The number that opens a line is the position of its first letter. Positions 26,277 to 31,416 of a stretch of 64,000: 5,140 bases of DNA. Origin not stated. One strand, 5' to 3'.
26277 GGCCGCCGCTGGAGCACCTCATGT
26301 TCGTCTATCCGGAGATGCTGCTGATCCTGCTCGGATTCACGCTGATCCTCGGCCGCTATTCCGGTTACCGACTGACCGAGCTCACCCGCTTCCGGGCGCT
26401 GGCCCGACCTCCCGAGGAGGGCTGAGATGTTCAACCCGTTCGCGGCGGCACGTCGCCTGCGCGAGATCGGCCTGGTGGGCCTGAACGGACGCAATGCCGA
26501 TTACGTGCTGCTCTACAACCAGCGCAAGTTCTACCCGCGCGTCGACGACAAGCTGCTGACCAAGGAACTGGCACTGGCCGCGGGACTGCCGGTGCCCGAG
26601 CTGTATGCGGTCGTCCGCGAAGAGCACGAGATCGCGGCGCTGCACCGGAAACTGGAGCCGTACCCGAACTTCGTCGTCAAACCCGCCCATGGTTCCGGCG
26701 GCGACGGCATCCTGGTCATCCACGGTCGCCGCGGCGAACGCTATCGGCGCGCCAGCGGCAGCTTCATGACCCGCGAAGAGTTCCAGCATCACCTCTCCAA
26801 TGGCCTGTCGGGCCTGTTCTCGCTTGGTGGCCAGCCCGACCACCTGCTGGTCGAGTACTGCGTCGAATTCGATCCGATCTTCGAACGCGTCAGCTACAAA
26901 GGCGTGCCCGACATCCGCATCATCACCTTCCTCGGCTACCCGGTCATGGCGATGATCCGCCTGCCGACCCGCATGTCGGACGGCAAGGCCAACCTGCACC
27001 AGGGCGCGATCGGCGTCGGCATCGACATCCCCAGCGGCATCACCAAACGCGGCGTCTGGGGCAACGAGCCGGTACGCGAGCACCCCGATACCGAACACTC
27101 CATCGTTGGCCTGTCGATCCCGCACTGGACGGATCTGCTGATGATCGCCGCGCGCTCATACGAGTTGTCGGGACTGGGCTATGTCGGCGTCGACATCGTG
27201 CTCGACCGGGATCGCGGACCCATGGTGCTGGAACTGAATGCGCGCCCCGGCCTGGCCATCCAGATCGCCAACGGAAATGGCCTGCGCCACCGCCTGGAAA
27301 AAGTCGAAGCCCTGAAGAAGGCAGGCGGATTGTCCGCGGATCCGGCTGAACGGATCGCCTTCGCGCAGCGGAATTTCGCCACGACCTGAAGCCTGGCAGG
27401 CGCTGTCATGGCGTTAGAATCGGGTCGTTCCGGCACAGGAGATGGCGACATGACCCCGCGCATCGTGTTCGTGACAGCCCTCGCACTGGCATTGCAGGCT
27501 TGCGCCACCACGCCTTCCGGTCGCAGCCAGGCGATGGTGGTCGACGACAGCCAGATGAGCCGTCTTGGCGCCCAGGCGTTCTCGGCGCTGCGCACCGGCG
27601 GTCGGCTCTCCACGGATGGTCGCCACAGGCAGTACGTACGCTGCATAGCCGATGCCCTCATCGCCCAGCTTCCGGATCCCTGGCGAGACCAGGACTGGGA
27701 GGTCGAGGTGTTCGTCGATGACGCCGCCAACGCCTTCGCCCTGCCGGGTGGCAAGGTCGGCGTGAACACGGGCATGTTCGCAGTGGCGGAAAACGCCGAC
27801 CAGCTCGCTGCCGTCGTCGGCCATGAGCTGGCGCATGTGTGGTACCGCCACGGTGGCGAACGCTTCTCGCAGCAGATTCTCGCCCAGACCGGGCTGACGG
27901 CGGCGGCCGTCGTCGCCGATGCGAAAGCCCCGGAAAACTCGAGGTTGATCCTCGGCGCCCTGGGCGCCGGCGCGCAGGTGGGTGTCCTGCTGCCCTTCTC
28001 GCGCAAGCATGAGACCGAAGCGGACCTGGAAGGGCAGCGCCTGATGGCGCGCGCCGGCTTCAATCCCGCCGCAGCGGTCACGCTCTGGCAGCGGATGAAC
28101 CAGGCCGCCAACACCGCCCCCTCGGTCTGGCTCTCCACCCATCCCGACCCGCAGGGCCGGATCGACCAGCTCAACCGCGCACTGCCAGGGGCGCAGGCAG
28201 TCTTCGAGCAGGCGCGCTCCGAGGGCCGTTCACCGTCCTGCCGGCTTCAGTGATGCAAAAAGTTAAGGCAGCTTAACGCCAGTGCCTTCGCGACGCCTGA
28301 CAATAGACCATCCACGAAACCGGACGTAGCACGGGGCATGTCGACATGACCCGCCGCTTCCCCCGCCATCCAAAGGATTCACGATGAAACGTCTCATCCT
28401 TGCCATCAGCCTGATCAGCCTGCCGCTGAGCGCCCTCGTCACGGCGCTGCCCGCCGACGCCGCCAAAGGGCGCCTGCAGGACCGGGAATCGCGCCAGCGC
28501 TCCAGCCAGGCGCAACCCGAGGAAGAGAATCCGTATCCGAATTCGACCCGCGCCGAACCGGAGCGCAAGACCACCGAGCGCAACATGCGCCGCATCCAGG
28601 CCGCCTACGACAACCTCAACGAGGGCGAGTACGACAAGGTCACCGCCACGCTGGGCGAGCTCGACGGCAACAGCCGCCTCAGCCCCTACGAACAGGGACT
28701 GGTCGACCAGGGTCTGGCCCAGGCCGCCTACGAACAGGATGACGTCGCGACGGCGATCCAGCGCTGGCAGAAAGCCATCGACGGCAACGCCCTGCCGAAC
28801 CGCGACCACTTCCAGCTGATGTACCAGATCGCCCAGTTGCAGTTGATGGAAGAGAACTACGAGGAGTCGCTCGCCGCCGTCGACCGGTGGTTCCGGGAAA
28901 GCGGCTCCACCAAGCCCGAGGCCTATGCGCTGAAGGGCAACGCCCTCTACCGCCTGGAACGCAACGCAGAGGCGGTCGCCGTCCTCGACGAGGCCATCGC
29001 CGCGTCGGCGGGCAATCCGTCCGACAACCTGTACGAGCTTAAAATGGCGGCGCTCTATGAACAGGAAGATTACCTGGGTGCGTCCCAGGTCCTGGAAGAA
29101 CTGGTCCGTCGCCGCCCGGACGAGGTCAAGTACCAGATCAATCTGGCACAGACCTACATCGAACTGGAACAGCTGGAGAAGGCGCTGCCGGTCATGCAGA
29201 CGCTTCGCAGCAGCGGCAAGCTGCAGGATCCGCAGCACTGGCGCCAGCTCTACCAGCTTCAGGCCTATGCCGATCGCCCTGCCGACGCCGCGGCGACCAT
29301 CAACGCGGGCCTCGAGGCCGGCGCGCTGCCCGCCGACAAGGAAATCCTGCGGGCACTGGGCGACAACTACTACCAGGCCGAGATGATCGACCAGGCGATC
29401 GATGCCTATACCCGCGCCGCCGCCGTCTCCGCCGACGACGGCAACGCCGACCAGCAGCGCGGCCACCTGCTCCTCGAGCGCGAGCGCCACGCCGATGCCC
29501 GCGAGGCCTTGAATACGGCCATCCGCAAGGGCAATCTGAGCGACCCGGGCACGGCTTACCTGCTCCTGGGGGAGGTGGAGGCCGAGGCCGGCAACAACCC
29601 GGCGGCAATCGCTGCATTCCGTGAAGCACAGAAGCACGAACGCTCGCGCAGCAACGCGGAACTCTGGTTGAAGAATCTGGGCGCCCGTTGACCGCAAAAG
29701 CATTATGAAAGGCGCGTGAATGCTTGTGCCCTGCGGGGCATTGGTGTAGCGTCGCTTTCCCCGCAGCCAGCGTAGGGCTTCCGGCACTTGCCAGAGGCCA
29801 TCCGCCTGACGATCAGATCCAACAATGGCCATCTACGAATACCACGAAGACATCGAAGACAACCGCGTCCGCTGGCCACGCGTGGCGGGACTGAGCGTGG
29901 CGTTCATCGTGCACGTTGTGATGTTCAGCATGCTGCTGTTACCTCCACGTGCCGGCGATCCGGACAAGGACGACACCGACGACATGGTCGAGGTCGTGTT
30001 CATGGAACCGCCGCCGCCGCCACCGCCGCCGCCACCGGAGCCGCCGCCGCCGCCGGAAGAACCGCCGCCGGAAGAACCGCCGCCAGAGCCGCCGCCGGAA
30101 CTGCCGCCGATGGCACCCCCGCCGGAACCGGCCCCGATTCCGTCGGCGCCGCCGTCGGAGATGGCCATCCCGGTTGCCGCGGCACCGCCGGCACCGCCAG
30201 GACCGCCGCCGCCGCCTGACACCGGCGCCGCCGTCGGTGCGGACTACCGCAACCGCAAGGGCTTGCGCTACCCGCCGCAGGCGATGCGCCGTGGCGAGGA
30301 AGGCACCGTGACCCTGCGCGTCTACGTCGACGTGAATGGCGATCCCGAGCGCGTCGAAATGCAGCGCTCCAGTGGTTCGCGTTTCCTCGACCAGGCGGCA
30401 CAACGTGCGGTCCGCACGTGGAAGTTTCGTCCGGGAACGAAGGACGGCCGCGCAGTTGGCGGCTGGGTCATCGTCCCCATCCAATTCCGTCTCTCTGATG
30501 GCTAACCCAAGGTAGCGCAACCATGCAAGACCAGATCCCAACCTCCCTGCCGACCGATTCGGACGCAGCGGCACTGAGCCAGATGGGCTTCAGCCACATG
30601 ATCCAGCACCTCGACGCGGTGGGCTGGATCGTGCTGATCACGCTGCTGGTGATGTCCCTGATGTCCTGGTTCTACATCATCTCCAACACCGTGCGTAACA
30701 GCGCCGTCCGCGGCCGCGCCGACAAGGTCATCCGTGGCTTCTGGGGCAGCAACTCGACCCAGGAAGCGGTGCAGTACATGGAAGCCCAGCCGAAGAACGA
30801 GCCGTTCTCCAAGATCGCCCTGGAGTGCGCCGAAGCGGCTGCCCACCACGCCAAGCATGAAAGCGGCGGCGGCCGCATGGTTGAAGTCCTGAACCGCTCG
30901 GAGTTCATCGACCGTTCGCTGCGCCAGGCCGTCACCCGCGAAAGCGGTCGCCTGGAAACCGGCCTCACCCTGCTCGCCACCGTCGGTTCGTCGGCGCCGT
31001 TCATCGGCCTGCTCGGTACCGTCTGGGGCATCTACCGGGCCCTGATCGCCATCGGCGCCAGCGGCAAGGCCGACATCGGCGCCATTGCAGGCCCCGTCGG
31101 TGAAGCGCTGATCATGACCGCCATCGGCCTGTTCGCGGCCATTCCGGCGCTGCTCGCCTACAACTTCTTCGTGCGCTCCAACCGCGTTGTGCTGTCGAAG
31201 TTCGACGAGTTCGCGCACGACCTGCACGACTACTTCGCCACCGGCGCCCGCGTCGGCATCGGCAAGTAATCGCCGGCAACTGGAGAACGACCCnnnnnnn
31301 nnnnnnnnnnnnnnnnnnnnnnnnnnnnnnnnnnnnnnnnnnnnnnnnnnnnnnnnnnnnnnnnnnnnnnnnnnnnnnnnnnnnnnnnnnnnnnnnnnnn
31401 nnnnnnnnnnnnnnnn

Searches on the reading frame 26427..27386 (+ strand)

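Call 26: search_protein_families(library=padloc, proteins=[window:26427-27386:+], max_evalue=0.001)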
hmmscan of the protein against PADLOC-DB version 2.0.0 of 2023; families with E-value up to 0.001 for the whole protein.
window:26427-27386:+ (320 aa): 0 families

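Call 54: search_protein_families(library=pfam, proteins=[window:26427-27386:+], max_evalue=0.0001)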
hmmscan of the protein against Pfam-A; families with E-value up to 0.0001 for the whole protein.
window:26427-27386:+ (320 aa): 4 families
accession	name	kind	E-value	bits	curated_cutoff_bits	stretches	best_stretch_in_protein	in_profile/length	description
PF14397.11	ATPgrasp_ST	-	7.2e-94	314.5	31.4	1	22-294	2-277/278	Sugar-transfer associated ATP-grasp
PF02655.19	ATP-grasp_3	-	5.5e-08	33.5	23.2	0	250-274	134-157/160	ATP-grasp domain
PF08443.16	RimK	-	1.7e-07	31.5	21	0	240-277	134-170/188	RimK-like ATP-grasp domain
PF14398.11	ATPgrasp_YheCD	-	1.8e-07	31.1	26.8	0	68-106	37-75/255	YheC/D like ATP-grasp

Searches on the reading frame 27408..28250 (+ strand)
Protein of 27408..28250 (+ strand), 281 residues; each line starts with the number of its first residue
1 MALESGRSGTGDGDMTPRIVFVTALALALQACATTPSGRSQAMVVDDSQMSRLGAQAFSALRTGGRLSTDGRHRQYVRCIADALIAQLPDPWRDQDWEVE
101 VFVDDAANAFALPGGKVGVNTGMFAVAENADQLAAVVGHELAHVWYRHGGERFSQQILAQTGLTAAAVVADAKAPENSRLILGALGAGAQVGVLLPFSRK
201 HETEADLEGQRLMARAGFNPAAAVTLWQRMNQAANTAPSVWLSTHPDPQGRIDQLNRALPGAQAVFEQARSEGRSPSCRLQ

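Call 26: search_protein_families(library=padloc, proteins=[window:27408-28250:+], max_evalue=0.001)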
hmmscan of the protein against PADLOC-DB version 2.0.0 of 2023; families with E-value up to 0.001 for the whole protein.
window:27408-28250:+ (281 aa): 0 families

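Call 54: search_protein_families(library=pfam, proteins=[window:27408-28250:+], max_evalue=0.0001)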
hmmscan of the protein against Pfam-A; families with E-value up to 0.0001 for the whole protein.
window:27408-28250:+ (281 aa): 1 family
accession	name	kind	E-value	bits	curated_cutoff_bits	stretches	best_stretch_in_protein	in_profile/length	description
PF01435.24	Peptidase_M48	-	1.2e-34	120.2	20.3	1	75-257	5-184/186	Peptidase family M48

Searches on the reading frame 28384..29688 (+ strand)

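Call 26: search_protein_families(library=padloc, proteins=[window:28384-29688:+], max_evalue=0.001)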
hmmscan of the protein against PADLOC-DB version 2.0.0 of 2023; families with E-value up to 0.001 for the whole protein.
window:28384-29688:+ (435 aa): 2 families
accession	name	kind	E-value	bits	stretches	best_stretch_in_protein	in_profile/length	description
PDLC01801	CARF1--CARF_HEPN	-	0.00014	18.8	1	221-274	169-224/441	-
PDLC01172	TPR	-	0.00051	17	1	141-273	217-352/448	TPR repeats containing protein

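Call 54: search_protein_families(library=pfam, proteins=[window:28384-29688:+], max_evalue=0.0001)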
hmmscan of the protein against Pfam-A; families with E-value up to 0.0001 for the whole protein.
window:28384-29688:+ (435 aa): 11 families
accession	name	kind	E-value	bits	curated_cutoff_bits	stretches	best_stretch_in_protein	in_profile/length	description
PF13432.12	TPR_16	-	5.6e-23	81.5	32.7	1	359-416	3-58/65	Tetratricopeptide repeat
PF07719.23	TPR_2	-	1.5e-15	56.3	27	0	320-347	2-29/34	Tetratricopeptide repeat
PF13424.12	TPR_12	-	7.3e-11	42.6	30.1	0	358-415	8-71/77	Tetratricopeptide repeat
PF14559.12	TPR_19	-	9.7e-11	42.3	25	1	224-280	1-57/68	Tetratricopeptide repeat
PF00515.34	TPR_1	-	1.2e-09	38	27.8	0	325-346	7-28/34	Tetratricopeptide repeat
PF13181.12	TPR_8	-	2.1e-09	37.3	25.7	0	179-208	2-31/34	Tetratricopeptide repeat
PF13428.12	TPR_14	-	3.3e-09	36.9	23.5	0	216-256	3-43/44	Tetratricopeptide repeat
PF12895.13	ANAPC3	-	2.5e-07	31.3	27.2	0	207-271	18-79/82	Anaphase-promoting complex, cyclosome, subunit 3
PF23914.1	TPR_CcmH_CycH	-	2.8e-07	31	42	0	324-417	55-149/158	Cytochrome c-type biogenesis protein H TPR domain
PF13414.12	TPR_11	-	1.2e-06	28.5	26.8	0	185-209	1-25/42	TPR repeat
PF09295.16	ChAPs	-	3.7e-05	23.3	20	1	171-272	193-292/395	ChAPs (Chs5p-Arf1p-binding proteins)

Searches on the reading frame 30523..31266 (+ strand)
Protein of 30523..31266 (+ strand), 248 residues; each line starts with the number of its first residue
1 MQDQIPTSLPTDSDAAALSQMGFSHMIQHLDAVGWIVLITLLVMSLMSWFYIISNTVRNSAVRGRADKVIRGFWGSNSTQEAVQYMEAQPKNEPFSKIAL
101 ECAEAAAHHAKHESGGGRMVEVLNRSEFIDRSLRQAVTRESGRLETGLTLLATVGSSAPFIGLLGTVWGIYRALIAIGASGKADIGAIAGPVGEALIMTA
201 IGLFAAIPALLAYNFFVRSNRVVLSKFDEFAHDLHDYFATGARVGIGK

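Call 54: search_protein_families(library=pfam, proteins=[window:30523-31266:+], max_evalue=0.0001)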
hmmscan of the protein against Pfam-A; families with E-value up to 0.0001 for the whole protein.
window:30523-31266:+ (248 aa): 1 family
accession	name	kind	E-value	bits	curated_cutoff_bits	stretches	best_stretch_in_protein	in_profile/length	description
PF01618.21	MotA_ExbB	-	9.6e-34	116.3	22.9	1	123-228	21-126/127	MotA/TolQ/ExbB proton channel family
